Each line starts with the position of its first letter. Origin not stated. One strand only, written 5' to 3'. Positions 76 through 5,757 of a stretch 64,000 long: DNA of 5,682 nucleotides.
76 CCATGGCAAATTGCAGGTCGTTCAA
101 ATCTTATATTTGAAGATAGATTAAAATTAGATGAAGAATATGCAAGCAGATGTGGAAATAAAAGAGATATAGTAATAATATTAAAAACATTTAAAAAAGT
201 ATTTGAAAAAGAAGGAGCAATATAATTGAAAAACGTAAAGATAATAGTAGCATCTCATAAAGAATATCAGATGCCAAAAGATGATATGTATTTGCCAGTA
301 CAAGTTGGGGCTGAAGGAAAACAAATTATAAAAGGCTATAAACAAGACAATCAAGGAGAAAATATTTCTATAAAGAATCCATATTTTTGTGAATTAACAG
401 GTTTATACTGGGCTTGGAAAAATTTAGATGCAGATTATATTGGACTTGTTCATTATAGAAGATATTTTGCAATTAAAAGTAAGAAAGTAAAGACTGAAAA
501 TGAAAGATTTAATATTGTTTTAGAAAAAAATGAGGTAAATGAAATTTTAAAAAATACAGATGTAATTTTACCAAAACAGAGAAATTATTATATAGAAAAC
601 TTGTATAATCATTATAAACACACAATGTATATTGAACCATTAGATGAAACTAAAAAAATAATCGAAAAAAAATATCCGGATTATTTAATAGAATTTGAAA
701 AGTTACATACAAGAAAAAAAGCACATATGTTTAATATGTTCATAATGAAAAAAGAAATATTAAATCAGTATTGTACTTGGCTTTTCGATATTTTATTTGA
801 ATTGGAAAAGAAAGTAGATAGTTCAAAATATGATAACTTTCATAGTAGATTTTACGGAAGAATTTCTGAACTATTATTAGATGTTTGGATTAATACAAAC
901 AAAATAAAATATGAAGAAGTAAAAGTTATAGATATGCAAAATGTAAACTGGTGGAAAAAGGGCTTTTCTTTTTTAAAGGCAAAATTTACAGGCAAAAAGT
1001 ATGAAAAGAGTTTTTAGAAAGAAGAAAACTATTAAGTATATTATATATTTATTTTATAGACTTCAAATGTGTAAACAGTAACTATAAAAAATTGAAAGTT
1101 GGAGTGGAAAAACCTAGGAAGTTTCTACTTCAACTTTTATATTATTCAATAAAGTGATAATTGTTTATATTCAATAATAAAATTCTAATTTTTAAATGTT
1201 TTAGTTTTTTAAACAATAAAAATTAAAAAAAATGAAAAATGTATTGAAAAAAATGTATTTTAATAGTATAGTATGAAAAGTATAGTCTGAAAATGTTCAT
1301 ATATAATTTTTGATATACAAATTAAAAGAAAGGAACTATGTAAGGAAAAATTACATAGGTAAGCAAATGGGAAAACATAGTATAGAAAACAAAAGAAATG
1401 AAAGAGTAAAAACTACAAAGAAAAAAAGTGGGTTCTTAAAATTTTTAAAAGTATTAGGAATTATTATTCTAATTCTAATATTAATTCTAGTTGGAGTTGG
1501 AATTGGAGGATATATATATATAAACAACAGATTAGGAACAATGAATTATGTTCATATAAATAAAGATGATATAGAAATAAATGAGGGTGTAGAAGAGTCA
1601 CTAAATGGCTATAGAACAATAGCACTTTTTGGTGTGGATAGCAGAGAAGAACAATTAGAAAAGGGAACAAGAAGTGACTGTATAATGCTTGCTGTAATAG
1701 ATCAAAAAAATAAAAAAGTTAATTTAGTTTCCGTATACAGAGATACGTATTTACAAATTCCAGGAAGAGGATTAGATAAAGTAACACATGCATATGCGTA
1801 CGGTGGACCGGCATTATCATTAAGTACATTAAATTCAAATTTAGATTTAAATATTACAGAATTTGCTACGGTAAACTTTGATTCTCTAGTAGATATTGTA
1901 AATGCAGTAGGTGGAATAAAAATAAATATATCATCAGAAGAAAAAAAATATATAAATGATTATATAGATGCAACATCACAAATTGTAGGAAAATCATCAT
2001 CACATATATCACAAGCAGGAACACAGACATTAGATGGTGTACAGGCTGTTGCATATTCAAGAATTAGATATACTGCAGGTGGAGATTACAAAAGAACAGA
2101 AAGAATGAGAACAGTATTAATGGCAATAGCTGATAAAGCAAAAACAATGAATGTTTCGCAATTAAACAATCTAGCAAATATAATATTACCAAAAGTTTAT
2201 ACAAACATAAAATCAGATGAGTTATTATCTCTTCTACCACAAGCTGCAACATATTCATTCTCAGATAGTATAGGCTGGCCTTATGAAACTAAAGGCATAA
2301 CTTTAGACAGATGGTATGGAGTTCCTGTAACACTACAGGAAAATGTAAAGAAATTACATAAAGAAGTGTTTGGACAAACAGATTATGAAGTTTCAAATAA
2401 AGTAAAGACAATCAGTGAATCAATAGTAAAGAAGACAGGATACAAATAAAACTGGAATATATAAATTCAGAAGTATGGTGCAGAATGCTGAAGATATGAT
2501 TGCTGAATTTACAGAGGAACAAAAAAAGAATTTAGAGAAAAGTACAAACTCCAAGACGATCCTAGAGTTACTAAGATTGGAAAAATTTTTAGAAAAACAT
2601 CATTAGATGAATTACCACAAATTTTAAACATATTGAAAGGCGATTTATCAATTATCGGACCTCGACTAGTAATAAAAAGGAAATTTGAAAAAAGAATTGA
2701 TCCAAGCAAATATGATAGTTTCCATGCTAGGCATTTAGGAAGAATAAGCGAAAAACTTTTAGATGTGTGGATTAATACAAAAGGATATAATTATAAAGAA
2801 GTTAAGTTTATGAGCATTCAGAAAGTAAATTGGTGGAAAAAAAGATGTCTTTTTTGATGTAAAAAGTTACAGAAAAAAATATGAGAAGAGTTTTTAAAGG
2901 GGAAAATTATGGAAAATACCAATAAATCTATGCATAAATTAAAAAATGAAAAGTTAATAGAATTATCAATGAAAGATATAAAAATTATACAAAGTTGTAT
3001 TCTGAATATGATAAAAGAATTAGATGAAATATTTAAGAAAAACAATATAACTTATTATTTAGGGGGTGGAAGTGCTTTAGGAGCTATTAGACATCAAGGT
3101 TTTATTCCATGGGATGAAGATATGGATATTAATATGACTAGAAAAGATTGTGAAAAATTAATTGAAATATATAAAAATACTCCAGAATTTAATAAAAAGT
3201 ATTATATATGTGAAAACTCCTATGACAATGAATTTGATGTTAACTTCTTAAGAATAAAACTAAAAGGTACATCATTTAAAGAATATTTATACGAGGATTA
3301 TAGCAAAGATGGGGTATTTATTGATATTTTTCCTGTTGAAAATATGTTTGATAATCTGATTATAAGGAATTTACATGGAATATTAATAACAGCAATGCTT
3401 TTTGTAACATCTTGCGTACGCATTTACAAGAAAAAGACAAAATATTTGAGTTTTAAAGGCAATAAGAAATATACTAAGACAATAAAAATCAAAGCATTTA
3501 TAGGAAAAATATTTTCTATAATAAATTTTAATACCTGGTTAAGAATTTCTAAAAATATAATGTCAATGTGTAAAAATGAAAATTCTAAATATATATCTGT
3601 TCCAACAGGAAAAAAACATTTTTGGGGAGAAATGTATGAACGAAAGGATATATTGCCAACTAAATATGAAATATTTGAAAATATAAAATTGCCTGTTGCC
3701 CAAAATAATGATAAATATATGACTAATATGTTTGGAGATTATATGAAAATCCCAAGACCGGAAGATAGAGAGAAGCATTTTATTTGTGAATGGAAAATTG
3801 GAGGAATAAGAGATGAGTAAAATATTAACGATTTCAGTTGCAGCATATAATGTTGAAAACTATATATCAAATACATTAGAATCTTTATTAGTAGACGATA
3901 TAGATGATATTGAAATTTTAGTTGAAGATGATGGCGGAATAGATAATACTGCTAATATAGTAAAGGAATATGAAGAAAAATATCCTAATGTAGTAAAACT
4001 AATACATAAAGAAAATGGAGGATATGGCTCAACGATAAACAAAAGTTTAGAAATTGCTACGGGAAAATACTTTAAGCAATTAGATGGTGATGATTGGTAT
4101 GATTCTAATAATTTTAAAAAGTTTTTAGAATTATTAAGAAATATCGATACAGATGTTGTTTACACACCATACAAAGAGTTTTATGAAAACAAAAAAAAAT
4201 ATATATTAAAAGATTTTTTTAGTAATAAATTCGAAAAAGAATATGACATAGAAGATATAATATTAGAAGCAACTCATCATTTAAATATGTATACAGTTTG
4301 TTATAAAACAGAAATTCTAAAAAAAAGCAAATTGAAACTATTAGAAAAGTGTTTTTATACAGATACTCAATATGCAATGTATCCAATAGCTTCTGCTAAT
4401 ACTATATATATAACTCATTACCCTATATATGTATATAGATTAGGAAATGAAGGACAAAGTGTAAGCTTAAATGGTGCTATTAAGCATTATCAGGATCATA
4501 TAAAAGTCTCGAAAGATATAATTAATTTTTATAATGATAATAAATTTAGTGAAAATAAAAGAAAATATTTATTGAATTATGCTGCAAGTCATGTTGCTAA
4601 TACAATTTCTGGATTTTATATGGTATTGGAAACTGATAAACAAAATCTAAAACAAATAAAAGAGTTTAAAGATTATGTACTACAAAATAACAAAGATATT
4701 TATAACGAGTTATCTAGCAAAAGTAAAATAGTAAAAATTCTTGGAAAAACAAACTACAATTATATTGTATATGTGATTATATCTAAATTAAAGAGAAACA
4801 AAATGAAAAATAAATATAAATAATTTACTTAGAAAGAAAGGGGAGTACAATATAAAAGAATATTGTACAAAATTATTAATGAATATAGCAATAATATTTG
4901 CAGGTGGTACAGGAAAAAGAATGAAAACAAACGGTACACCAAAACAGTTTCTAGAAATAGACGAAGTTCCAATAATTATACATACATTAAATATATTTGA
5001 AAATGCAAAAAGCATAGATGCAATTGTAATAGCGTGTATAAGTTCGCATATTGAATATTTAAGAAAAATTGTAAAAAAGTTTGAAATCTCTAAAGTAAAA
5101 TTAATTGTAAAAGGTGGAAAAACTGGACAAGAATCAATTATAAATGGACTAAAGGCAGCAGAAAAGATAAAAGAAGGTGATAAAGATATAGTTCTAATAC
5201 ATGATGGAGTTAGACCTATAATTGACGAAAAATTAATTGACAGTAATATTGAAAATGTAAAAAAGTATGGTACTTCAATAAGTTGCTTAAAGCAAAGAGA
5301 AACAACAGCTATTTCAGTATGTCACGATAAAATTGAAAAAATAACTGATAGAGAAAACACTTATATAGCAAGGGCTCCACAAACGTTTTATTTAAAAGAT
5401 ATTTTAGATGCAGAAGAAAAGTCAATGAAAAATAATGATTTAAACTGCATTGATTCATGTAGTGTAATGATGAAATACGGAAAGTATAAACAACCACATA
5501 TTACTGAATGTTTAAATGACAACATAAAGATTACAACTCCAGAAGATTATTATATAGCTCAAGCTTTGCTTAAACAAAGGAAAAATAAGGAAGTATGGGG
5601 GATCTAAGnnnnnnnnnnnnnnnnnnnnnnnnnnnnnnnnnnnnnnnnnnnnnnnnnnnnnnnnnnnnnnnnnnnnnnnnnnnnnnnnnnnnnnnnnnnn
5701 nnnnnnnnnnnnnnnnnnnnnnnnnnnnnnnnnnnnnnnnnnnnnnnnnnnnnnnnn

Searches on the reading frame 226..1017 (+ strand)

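Call 9: search_protein_families(library=pfam, proteins=[window:226-1017:+], max_evalue=0.00001)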
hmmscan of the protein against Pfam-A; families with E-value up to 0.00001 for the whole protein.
window:226-1017:+ (263 aa): 1 family
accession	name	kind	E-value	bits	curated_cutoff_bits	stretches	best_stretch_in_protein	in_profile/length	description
PF14393.11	DUF4422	-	1.3e-89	300.2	25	1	5-225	1-219/220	Domain of unknown function (DUF4422)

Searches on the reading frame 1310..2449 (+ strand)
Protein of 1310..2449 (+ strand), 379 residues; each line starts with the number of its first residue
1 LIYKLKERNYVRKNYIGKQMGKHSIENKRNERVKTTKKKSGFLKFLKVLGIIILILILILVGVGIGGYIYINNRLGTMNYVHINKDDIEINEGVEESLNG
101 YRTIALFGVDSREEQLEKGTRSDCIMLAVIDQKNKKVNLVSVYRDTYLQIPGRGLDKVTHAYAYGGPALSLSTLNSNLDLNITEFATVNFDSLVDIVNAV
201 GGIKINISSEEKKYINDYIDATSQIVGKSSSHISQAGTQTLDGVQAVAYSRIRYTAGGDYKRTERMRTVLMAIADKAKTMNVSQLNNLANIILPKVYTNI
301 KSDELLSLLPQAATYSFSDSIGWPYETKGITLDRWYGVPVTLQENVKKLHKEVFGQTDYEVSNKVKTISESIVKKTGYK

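Call 9: search_protein_families(library=pfam, proteins=[window:1310-2449:+], max_evalue=0.00001)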
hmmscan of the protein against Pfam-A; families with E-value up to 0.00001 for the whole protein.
window:1310-2449:+ (379 aa): 1 family
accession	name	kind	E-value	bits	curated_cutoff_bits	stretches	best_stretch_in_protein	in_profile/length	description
PF03816.19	LytR_cpsA_psr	-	1.8e-37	129.2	24.6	1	121-278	1-149/150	LytR_cpsA_psr family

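Call 54: search_protein_families(library=ncbifam, proteins=[window:1310-2449:+], max_evalue=0.01)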
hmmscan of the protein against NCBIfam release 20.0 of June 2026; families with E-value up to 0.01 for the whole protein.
window:1310-2449:+ (379 aa): 4 families
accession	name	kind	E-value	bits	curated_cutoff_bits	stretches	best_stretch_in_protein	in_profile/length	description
NF006897.1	PRK09379.1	equivalog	6.2e-36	124.1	441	1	47-307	3-249/298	polyisoprenyl-teichoic acid--peptidoglycan teichoic acid transferase TagU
TIGR00350.1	lytR_cpsA_psr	domain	2.2e-27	96.2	62.3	1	121-278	2-151/152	LCP family glycopolymer transferase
NF047591.1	ligase_LytR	equivalog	1.9e-25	89.9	450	1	51-309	8-270/336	glycopolymer--peptidoglycan transferase LytR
NF051849.1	LCP_trans_Cps2A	equivalog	1.3e-19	70.8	650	1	106-309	226-418/477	LCP family glycopolymer transferase CpsA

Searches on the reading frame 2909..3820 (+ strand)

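Call 9: search_protein_families(library=pfam, proteins=[window:2909-3820:+], max_evalue=0.00001)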
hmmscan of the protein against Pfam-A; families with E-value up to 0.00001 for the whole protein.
window:2909-3820:+ (303 aa): 1 family
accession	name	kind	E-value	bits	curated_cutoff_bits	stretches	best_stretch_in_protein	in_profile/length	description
PF04991.19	LicD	-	8.7e-38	131.1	22.6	1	43-276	2-227/227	LicD family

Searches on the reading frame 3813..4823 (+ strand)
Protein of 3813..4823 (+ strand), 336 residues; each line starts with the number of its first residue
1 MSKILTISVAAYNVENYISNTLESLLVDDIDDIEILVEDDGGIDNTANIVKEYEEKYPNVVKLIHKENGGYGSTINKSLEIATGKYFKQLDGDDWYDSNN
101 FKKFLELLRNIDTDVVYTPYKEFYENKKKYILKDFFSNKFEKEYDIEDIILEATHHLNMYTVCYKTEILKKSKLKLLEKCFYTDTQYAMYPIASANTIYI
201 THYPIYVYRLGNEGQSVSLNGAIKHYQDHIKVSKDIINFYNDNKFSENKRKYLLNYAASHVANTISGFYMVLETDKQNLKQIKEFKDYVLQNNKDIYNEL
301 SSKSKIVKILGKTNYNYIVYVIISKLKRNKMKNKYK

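Call 9: search_protein_families(library=pfam, proteins=[window:3813-4823:+], max_evalue=0.00001)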
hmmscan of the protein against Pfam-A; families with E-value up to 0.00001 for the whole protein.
window:3813-4823:+ (336 aa): 2 families
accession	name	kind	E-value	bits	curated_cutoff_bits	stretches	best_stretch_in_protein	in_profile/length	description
PF00535.33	Glycos_transf_2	-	1.9e-24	86.9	23.3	1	7-142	2-139/168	Glycosyl transferase family 2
PF13641.12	Glyco_tranf_2_3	-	1.9e-08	35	27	1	6-117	4-120/230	Glycosyltransferase like family 2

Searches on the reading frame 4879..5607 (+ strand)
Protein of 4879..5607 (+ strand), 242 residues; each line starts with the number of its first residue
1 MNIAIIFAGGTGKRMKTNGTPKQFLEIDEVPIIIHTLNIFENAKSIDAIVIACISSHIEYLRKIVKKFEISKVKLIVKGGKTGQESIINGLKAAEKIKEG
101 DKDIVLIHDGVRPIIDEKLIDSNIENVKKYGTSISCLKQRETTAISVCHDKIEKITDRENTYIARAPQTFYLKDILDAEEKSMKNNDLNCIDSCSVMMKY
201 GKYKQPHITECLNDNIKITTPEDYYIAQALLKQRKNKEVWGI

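Call 9: search_protein_families(library=pfam, proteins=[window:4879-5607:+], max_evalue=0.00001)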
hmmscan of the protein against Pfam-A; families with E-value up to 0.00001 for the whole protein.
window:4879-5607:+ (242 aa): 2 families
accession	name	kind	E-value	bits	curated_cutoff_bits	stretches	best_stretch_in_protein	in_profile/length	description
PF01128.25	IspD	-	5.7e-42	144.4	27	1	3-232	2-220/221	2-C-methyl-D-erythritol 4-phosphate cytidylyltransferase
PF12804.13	NTP_transf_3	-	2.5e-09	38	27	1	4-142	1-126/160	MobA-like NTP transferase domain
